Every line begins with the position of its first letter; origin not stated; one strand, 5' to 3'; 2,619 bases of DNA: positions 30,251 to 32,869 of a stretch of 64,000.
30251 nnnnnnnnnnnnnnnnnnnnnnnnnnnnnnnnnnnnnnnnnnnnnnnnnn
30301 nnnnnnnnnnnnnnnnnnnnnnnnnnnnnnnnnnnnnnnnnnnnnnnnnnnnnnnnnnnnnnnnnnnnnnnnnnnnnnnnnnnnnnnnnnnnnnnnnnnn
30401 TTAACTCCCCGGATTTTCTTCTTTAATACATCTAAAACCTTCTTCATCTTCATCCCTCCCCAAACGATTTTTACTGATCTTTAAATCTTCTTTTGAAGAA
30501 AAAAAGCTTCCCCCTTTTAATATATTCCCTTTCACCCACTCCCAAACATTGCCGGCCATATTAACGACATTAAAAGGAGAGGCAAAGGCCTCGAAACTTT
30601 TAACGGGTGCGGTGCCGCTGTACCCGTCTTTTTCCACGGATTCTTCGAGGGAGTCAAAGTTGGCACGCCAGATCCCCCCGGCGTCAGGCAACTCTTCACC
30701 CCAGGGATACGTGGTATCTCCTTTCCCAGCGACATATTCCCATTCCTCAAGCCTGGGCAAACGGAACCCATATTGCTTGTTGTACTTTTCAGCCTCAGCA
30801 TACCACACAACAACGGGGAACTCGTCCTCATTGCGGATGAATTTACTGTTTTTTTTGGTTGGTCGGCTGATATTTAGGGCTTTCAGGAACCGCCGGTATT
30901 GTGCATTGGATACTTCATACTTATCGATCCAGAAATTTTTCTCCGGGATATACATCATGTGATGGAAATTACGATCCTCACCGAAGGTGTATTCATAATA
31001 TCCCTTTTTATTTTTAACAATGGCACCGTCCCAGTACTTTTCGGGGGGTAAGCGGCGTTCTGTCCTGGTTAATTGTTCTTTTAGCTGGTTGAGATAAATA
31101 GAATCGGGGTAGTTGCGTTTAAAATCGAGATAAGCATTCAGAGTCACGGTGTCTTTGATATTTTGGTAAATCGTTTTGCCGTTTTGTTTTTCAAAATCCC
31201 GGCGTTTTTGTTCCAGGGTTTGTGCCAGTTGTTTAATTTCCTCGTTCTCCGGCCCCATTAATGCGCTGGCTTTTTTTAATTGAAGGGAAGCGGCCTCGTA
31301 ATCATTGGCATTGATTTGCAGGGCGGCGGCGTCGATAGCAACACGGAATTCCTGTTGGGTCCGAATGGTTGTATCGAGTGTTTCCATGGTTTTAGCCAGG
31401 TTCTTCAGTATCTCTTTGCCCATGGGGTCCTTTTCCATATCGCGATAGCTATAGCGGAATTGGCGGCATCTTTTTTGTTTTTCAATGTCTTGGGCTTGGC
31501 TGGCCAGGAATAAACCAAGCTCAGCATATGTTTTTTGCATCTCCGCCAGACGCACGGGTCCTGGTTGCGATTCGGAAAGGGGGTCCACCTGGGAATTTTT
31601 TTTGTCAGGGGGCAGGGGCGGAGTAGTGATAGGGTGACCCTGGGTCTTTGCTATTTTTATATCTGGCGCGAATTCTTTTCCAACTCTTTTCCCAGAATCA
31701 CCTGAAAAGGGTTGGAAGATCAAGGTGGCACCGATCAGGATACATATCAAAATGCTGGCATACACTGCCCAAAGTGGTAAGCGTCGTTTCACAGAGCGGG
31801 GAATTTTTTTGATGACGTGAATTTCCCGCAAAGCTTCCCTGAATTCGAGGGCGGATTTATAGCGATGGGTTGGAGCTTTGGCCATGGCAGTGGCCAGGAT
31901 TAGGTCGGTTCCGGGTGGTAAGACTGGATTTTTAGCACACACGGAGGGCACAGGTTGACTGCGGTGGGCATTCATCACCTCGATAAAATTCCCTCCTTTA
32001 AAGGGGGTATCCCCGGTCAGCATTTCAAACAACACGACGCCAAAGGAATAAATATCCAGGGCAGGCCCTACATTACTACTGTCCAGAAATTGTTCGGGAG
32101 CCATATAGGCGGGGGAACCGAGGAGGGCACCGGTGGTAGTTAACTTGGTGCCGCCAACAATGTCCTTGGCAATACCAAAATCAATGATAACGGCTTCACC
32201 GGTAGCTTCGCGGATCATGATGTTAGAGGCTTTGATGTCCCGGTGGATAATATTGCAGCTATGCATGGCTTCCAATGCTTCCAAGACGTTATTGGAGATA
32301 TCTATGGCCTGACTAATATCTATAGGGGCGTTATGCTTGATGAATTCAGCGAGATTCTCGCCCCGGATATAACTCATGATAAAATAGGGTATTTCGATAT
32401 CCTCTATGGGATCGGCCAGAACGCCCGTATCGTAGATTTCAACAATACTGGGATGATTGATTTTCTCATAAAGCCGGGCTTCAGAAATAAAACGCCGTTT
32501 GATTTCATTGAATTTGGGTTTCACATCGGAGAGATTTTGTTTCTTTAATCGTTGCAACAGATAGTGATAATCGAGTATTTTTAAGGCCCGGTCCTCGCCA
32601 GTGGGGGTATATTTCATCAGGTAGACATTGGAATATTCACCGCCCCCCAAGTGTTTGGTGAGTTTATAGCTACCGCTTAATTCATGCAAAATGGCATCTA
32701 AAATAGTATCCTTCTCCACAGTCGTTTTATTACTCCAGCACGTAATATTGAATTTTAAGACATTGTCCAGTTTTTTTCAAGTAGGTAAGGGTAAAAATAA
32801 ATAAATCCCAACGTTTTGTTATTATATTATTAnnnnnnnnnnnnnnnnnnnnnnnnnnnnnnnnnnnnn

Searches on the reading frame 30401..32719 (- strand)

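Call 81: search_protein_families(library=pfam, proteins=[window:30401-32719:-], max_evalue=0.0001)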
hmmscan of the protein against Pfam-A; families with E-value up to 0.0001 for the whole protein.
window:30401-32719:- (772 aa): 4 families
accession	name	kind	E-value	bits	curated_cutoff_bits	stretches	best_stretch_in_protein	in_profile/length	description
PF00069.31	Pkinase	-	4.1e-44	151.4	31.7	1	18-255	1-212/263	Protein kinase domain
PF07714.23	PK_Tyr_Ser-Thr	-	2.2e-29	103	23.1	1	19-256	2-221/258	Protein tyrosine and serine/threonine kinase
PF03781.23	FGE-sulfatase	-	4.7e-28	99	23.3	1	591-731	34-191/255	Sulfatase-modifying factor enzyme 1-like domain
PF17667.7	Pkinase_fungal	-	5.2e-06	25.9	24.1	1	144-212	294-366/387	Fungal protein kinase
